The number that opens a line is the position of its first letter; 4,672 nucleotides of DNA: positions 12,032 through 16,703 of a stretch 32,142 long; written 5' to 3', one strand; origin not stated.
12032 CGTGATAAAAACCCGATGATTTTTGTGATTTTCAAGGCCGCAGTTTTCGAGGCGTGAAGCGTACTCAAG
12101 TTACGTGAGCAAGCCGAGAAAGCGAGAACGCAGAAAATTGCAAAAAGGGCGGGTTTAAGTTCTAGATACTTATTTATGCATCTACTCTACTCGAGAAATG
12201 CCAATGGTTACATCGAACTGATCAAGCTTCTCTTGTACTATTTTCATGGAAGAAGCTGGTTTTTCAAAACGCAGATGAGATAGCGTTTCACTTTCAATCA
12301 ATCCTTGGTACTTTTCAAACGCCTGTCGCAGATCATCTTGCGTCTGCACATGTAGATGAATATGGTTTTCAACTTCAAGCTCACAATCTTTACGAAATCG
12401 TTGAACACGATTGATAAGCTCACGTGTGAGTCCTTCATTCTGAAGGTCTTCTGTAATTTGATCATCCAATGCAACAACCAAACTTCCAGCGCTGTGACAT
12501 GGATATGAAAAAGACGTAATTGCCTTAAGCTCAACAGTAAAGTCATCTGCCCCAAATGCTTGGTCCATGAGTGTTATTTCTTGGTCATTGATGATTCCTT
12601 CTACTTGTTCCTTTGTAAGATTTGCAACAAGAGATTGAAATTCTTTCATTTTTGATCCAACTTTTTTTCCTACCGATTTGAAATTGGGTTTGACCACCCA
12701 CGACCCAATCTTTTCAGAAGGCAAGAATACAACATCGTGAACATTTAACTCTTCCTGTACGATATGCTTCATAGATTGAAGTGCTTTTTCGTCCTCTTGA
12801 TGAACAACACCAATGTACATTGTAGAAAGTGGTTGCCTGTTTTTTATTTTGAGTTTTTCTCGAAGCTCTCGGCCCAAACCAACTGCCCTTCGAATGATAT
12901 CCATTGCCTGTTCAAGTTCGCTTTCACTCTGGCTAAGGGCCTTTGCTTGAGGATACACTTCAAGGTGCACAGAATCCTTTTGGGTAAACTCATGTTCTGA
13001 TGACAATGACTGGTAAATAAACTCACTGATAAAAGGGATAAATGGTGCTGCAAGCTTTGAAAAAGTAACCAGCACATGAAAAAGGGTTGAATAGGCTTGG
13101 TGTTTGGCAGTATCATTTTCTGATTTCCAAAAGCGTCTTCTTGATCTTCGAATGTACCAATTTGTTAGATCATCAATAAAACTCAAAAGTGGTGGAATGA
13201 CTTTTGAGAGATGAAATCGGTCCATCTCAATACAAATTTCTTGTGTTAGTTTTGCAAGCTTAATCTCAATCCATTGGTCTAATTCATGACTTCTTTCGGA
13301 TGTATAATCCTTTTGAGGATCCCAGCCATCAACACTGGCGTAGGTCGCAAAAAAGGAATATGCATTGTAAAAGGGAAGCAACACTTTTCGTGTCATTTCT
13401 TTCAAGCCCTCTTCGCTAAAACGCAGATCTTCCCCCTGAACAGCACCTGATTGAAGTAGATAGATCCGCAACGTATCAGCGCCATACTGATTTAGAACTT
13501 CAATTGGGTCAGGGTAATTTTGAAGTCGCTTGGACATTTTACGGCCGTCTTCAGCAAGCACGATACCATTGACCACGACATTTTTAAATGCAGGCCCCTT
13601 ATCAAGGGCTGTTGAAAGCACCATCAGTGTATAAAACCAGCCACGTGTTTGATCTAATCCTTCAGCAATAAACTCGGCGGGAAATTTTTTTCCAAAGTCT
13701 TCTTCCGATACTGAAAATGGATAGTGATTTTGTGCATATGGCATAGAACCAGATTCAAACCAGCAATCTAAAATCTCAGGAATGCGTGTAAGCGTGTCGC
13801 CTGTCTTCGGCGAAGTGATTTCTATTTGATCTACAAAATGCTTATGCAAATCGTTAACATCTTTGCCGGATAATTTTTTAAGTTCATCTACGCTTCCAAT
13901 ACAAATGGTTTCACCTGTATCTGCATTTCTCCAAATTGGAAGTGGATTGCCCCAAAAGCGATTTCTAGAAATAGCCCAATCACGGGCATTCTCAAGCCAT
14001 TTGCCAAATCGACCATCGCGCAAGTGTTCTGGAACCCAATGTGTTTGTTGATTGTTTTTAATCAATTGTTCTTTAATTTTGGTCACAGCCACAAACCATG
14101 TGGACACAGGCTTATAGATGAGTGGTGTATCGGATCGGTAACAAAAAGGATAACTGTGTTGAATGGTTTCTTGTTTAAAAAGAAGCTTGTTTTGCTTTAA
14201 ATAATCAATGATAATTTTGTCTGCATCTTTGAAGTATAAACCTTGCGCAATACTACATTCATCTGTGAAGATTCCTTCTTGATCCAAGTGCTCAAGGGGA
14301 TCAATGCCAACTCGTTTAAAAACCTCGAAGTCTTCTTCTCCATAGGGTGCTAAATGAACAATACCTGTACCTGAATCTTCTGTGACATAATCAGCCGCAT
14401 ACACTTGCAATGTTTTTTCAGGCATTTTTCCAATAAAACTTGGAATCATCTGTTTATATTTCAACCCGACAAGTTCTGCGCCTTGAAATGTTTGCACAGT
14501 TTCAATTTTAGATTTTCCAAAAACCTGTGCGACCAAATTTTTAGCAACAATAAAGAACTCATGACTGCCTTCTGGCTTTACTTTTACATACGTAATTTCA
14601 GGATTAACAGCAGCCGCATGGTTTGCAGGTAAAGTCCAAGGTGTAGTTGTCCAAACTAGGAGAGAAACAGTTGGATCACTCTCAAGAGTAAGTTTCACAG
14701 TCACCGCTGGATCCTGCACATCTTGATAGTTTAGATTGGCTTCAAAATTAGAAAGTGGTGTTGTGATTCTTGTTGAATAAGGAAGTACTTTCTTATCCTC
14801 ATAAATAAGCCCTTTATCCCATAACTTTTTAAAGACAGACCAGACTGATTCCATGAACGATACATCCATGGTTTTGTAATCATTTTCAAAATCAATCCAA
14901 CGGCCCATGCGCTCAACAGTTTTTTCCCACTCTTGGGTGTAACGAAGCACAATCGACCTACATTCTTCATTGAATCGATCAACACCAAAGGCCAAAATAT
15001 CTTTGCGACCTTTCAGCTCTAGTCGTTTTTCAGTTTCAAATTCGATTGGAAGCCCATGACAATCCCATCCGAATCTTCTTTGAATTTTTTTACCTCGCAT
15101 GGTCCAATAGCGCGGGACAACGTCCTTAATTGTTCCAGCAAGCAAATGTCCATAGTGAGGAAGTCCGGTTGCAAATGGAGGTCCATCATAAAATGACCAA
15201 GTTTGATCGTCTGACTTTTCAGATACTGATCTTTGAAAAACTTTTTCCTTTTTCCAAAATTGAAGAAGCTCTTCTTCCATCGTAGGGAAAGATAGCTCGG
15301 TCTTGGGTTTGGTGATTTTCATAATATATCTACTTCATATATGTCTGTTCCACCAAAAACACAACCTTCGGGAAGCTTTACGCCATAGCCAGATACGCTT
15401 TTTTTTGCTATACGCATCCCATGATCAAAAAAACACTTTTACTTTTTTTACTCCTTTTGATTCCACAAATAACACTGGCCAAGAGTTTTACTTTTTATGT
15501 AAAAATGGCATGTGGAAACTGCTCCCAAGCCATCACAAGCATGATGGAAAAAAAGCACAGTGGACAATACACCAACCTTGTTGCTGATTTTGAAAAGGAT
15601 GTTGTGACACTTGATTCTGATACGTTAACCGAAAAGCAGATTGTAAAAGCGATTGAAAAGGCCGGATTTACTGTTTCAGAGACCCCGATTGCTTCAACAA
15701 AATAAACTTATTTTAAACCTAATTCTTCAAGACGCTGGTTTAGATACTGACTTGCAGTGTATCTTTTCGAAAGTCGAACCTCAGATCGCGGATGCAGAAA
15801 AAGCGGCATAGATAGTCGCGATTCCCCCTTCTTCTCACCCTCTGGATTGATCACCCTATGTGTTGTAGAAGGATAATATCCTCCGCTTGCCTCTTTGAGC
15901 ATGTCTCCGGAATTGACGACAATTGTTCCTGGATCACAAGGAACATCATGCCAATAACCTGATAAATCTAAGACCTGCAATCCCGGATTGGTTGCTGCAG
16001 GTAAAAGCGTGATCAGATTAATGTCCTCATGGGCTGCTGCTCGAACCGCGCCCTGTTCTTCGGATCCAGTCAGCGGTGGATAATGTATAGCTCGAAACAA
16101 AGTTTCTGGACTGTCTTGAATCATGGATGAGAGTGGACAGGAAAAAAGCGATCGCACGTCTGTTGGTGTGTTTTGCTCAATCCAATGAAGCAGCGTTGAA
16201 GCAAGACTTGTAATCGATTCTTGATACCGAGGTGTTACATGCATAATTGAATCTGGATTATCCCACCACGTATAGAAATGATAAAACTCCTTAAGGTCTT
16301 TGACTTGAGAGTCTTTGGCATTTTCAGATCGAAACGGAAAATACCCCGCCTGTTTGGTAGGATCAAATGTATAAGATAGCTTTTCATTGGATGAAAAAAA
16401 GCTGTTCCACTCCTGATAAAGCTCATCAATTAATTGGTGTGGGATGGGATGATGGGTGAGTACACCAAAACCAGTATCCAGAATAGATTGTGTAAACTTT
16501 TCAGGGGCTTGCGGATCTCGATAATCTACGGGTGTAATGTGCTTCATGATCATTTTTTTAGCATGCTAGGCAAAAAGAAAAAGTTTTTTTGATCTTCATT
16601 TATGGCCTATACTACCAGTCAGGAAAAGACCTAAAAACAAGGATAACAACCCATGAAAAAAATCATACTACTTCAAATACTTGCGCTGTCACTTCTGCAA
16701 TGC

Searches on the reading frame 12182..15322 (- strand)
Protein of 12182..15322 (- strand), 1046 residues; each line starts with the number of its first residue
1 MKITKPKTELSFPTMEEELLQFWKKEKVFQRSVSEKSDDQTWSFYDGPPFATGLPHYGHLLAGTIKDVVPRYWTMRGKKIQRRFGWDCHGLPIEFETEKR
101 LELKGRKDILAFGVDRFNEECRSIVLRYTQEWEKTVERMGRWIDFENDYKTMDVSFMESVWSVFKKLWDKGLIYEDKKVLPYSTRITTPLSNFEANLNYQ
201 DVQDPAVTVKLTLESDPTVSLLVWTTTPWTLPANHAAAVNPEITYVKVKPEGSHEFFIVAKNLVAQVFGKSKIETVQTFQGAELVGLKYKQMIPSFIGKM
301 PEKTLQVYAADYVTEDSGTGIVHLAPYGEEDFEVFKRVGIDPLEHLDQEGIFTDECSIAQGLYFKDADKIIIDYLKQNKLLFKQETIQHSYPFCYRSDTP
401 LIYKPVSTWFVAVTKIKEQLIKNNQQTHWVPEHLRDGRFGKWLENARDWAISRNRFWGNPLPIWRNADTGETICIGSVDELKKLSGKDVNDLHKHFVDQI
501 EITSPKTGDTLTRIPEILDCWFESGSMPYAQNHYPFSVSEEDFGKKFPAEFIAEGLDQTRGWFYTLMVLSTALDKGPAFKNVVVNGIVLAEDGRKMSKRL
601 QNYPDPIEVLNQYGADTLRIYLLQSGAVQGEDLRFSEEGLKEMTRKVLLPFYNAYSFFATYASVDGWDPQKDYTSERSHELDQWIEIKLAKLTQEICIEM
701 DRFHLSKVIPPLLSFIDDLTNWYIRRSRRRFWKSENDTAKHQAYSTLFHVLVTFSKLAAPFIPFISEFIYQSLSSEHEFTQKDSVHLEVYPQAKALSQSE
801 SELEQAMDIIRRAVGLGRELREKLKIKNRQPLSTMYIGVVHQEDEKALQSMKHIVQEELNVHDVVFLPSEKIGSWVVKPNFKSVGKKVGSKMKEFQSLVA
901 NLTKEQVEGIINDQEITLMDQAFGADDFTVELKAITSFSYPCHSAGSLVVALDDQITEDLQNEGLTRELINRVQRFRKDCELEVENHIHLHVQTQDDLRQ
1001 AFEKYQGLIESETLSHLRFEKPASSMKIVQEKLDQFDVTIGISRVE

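Call 9: search_protein_families(library=pfam, proteins=[window:12182-15322:-], max_evalue=0.01)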
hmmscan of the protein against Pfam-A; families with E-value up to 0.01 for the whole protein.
window:12182-15322:- (1046 aa): 5 families
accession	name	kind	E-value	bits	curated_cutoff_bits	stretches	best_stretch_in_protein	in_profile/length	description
PF00133.28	tRNA-synt_1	-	1.5e-147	492.1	22.7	1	19-631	2-411/414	tRNA synthetases class I (I, L, M and V)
PF19302.4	DUF5915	-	4.5e-37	127.9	27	1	853-1043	2-193/195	Domain of unknown function (DUF5915)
PF08264.19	Anticodon_1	-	6.6e-33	114.1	25.1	1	682-834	1-146/148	Anticodon-binding domain of tRNA ligase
PF09334.17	tRNA-synt_1g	-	3.4e-17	62.7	20.1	2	49-188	8-128/391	tRNA synthetases class I (M)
PF01406.26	tRNA-synt_1e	-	0.0014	18.5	27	1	577-643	236-299/301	tRNA synthetases class I (C) catalytic domain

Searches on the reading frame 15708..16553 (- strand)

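Call 9: search_protein_families(library=pfam, proteins=[window:15708-16553:-], max_evalue=0.01)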
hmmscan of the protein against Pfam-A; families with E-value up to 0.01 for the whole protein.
window:15708-16553:- (281 aa): 2 families
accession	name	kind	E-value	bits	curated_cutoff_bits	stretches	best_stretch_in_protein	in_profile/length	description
PF03171.26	2OG-FeII_Oxy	-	1.3e-17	64.4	23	1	151-255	3-101/101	2OG-Fe(II) oxygenase superfamily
PF14226.12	DIOX_N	-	1e-11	46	27.3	1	16-101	17-102/117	non-haem dioxygenase in morphine synthesis N-terminal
